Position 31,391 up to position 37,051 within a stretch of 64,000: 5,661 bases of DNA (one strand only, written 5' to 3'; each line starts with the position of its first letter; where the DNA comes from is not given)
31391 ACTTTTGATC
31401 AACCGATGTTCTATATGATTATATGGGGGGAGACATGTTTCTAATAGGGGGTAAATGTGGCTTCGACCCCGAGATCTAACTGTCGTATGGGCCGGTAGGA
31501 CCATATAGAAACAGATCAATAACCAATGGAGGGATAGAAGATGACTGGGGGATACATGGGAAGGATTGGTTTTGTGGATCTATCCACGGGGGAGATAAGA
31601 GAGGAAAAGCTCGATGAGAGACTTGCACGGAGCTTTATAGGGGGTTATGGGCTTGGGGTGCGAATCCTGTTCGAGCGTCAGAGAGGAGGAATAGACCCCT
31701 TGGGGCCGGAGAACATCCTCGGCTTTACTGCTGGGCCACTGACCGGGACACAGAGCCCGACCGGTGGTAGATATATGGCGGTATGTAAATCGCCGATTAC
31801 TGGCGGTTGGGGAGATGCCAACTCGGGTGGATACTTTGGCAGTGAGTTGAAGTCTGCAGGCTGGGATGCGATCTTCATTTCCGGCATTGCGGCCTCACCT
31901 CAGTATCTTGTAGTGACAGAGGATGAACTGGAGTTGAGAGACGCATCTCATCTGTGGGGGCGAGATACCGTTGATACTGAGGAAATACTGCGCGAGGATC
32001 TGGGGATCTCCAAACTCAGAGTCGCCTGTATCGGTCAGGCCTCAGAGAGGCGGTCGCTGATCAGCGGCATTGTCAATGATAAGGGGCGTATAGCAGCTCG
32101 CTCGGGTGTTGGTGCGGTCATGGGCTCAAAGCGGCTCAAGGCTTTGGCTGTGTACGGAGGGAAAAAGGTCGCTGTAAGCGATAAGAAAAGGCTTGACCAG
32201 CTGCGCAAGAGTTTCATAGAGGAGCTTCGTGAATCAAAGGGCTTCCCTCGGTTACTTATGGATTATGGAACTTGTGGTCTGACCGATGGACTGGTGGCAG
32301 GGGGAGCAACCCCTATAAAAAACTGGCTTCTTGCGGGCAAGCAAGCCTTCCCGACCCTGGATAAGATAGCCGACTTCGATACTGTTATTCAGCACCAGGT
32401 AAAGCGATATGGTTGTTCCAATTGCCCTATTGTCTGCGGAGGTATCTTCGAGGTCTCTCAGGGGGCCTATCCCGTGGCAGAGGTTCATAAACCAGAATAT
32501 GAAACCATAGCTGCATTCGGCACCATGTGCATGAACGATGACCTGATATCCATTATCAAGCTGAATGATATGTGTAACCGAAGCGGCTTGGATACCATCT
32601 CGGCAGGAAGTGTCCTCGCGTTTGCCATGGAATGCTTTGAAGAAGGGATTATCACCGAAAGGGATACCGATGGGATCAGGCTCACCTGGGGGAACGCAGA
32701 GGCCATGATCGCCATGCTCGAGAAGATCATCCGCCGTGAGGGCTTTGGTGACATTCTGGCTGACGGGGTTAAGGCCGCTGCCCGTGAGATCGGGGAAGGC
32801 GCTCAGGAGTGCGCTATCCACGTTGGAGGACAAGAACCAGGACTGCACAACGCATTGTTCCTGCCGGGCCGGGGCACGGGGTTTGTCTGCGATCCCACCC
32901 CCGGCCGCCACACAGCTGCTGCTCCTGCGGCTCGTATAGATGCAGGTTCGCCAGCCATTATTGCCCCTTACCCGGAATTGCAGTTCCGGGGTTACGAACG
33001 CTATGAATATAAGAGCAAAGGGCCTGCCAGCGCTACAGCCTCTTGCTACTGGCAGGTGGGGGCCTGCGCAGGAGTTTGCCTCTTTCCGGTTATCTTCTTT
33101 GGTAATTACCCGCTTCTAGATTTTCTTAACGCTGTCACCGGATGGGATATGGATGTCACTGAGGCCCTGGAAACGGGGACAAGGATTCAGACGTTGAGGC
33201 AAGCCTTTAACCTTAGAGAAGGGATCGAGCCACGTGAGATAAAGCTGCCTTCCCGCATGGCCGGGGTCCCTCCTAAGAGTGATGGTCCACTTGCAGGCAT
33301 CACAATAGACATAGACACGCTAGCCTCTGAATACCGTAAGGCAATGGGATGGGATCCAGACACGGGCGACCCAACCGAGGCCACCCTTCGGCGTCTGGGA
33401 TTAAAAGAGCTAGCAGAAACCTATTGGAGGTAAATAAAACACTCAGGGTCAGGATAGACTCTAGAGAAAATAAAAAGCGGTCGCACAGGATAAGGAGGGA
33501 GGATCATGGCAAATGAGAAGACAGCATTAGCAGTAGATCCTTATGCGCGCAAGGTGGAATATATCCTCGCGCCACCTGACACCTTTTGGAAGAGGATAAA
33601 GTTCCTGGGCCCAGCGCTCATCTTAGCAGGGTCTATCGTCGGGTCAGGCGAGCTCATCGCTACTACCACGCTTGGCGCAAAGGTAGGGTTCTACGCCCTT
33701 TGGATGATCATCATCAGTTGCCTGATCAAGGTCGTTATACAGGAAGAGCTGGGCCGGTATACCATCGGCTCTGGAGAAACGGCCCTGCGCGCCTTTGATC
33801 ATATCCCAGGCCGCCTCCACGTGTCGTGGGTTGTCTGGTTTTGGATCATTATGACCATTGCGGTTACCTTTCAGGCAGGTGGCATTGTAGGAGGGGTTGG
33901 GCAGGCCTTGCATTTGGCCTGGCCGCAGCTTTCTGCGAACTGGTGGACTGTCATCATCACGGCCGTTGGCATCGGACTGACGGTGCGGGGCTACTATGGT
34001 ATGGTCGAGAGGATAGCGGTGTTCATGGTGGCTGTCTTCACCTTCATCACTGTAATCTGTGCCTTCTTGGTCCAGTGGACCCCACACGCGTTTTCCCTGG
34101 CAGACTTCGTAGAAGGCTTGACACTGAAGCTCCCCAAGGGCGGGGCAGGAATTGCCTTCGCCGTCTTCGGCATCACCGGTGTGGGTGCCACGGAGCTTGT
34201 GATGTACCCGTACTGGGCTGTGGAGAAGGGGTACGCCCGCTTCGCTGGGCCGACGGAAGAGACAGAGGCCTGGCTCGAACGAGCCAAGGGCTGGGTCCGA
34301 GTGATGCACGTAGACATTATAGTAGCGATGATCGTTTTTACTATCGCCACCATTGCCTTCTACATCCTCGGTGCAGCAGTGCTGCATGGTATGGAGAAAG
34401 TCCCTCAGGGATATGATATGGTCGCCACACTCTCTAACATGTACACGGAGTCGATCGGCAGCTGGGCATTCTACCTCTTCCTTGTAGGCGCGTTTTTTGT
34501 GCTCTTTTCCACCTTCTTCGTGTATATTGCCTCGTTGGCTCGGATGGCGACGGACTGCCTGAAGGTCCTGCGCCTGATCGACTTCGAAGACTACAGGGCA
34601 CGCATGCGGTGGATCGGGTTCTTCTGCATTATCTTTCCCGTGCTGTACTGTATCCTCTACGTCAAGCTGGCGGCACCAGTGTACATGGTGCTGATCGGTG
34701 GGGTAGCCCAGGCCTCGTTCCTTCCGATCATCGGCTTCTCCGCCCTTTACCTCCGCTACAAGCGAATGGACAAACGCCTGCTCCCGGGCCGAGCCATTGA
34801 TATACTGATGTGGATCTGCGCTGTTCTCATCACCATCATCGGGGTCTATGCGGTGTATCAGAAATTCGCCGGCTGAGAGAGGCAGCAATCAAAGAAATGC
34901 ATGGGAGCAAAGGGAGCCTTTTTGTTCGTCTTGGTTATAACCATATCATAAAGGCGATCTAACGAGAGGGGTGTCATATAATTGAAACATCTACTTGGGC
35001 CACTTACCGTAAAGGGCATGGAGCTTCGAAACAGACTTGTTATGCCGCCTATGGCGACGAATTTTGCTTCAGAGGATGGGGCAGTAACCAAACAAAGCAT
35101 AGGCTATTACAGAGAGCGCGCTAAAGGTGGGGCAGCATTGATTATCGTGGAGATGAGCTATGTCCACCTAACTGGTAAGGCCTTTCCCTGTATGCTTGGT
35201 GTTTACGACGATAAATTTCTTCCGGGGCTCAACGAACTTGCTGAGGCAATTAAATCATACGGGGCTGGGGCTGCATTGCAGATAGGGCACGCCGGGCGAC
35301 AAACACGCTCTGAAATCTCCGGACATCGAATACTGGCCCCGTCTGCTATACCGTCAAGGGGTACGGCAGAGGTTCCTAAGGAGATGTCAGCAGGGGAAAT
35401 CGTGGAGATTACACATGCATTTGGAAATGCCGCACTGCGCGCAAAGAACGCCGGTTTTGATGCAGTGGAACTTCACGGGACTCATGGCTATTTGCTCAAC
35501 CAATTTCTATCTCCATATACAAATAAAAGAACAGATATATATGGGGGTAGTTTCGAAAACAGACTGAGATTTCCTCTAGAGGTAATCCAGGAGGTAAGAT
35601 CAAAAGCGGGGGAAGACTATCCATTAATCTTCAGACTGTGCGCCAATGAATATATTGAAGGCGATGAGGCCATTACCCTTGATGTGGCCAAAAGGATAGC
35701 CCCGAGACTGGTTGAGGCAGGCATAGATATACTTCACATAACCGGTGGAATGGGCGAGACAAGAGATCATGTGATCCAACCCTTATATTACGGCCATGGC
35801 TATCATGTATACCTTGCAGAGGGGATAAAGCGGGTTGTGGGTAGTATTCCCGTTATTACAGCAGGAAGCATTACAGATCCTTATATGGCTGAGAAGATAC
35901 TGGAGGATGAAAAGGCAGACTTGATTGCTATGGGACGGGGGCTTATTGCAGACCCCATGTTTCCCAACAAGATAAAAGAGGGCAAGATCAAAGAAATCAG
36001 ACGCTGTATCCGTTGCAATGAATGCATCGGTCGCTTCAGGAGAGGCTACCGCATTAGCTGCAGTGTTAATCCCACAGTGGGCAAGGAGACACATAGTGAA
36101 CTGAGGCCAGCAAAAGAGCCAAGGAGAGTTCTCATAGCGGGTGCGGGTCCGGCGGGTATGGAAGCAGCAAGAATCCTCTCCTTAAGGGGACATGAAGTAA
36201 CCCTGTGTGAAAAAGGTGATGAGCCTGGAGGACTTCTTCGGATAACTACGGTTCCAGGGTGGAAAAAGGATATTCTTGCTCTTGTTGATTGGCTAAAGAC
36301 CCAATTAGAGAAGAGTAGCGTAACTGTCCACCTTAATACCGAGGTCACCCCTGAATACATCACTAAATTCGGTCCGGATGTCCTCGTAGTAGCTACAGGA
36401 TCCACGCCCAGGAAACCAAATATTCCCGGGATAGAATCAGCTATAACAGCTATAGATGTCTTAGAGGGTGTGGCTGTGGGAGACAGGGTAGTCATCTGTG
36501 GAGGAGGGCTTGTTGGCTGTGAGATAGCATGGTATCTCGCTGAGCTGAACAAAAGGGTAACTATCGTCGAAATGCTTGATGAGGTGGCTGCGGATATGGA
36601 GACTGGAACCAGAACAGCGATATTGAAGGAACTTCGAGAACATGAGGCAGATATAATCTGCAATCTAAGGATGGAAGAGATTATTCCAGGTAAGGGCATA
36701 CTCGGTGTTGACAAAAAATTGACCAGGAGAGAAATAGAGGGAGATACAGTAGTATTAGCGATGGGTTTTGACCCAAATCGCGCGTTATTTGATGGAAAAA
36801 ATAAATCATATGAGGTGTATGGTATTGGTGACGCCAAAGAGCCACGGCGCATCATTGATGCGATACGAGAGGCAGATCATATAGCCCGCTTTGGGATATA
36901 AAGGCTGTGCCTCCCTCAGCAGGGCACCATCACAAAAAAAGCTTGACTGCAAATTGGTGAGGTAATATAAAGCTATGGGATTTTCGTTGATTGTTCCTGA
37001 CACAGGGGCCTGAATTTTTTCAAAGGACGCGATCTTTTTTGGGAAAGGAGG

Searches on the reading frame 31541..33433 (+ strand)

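Call 11: search_protein_families(library=pfam, proteins=[window:31541-33433:+])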
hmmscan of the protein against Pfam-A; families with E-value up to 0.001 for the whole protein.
window:31541-33433:+ (630 aa): 2 families
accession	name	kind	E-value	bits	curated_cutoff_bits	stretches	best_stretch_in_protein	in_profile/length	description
PF01314.23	AFOR_C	-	3.9e-102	342.7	27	1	221-621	2-385/385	Aldehyde ferredoxin oxidoreductase, domains 2 & 3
PF02730.20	AFOR_N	-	1.3e-71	240.9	29.8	1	7-206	1-198/199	Aldehyde ferredoxin oxidoreductase, N-terminal domain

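Call 59: search_protein_families(library=ncbifam, proteins=[window:31541-33430:+], max_evalue=0.01)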
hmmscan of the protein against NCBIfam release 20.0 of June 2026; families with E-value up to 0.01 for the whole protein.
window:31541-33430:+ (630 aa): 2 families
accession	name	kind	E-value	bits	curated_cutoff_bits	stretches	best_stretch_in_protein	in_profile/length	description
NF007354.0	PRK09849.1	equivalog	3.9e-60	204.2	868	2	1-229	4-230/703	aldehyde ferredoxin oxidoreductase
NF040818.1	GAPOR_Arch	equivalog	5.3e-06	25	1300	1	13-132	9-125/654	glyceraldehyde-3-phosphate:ferredoxin oxidoreductase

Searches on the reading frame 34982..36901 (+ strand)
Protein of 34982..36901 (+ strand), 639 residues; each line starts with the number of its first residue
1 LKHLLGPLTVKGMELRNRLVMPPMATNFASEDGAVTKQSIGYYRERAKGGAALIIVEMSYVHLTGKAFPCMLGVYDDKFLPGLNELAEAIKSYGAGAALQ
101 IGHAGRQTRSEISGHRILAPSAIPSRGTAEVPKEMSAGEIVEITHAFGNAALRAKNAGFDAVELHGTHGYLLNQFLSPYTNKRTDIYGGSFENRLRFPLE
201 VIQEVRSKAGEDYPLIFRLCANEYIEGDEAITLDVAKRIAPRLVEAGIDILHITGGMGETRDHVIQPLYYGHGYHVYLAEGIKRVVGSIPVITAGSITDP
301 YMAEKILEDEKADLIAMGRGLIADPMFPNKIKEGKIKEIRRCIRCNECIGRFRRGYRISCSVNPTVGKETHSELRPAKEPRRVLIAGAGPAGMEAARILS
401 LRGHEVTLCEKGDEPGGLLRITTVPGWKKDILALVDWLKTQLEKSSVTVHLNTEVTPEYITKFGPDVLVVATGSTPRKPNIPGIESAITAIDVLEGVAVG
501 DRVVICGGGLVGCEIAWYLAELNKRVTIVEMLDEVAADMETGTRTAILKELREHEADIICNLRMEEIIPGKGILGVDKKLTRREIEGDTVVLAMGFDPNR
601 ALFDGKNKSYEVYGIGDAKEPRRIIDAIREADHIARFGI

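Call 11: search_protein_families(library=pfam, proteins=[window:34982-36901:+])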
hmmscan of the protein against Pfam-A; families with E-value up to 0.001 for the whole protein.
window:34982-36901:+ (639 aa): 13 families
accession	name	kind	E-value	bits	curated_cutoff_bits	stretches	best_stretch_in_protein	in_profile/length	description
PF00724.26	Oxidored_FMN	-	1.3e-80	271.7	27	1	4-336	2-340/342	NADH:flavin oxidoreductase / NADH oxidase family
PF07992.20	Pyr_redox_2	-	4.4e-33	115.4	26.1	1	382-606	2-245/291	Pyridine nucleotide-disulphide oxidoreductase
PF00070.33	Pyr_redox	-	9.9e-21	74.5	22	2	502-568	1-67/82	Pyridine nucleotide-disulphide oxidoreductase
PF01266.30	DAO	-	1.6e-15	58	27.9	2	502-536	1-35/353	FAD dependent oxidoreductase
PF13450.12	NAD_binding_8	-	1.7e-13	51.1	21.9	2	385-427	1-43/68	NAD(P)-binding Rossmann-like domain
PF13738.12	Pyr_redox_3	-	7.8e-12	45.5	30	1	466-604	126-275/305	Pyridine nucleotide-disulphide oxidoreductase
PF01262.27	AlaDh_PNT_C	-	4.7e-07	29.9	23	0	490-556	19-84/214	Alanine dehydrogenase/PNT, C-terminal domain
PF03486.20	HI0933_like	-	8.9e-07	29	50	0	382-422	2-42/244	HI0933-like protein Rossmann domain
PF01494.25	FAD_binding_3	-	3.6e-06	26.9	22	1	382-414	3-35/349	FAD binding domain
PF01134.28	GIDA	-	6.5e-06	25.9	22.1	0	503-533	2-33/391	Glucose inhibited division protein A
PF00890.30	FAD_binding_2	-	1.2e-05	25.2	20.4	0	383-417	2-36/414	FAD binding domain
PF12831.13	FAD_oxidored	-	1.4e-05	25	27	0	383-420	2-39/416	FAD dependent oxidoreductase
PF02254.24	TrkA_N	-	8.4e-05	23.3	23.8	0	503-540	1-38/116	TrkA-N domain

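Call 59: search_protein_families(library=ncbifam, proteins=[window:34982-36898:+], max_evalue=0.01)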
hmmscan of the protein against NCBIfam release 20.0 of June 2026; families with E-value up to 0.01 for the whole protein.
window:34982-36898:+ (639 aa): 110 families (the best 25 are shown)
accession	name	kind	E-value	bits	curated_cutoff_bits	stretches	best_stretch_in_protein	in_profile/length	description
NF041087.1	bile_acid_BaiCD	equivalog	2.4e-156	521.5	825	1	2-636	2-640/642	bile acid Fe-S flavoenzyme BaiCD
TIGR03997.1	mycofact_OYE_2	equivalog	5.3e-155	517.4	793.15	1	3-636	1-643/645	mycofactocin system FadH/OYE family oxidoreductase 2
NF045599.1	bili_reduct_long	exception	2.3e-138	462.2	750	1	4-635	1-638/641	bilirubin reductase, long form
TIGR03996.1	mycofact_OYE_1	hypoth_equivalog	1.1e-83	281.8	627.9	1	7-631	5-629/633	mycofactocin system FadH/OYE family oxidoreductase 1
NF010047.0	PRK13523.1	equivalog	2e-80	270.4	431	1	3-338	4-327/339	NADPH dehydrogenase NamA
NF006101.0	PRK08255.1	equivalog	2.2e-65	221.1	1078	1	4-327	399-726/768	bifunctional salicylyl-CoA 5-hydroxylase/oxidoreductase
NF045592.1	bili_reduct_N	equivalog_domain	5.5e-64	216.6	425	1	4-363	2-363/363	bilirubin reductase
NF007899.0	PRK10605.1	subfamily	3.9e-37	128.4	403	1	2-333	4-339/365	N-ethylmaleimide reductase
TIGR01350.1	lipoamide_DH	equivalog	4.9e-23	81.6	408.8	2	451-600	121-271/461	dihydrolipoyl dehydrogenase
NF004943.0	PRK06292.2-1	equivalog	8.5e-22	77.5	432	1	466-598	133-270/456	dihydrolipoyl dehydrogenase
TIGR01424.1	gluta_reduc_2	equivalog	7.9e-17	61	606.05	1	454-600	121-265/446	glutathione-disulfide reductase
TIGR02053.1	MerA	equivalog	1.6e-16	60.4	454.45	1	464-601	129-271/465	mercury(II) reductase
NF004776.0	PRK06116.1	equivalog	4e-16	59.1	480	1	465-601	132-268/450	glutathione-disulfide reductase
NF009410.0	PRK12771.1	subfamily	4.7e-16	58.5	516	1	376-604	134-388/566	NAD(P)-binding protein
NF004991.0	PRK06370.1-3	subfamily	1.5e-15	56.8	620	1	469-599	169-303/509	FAD-containing oxidoreductase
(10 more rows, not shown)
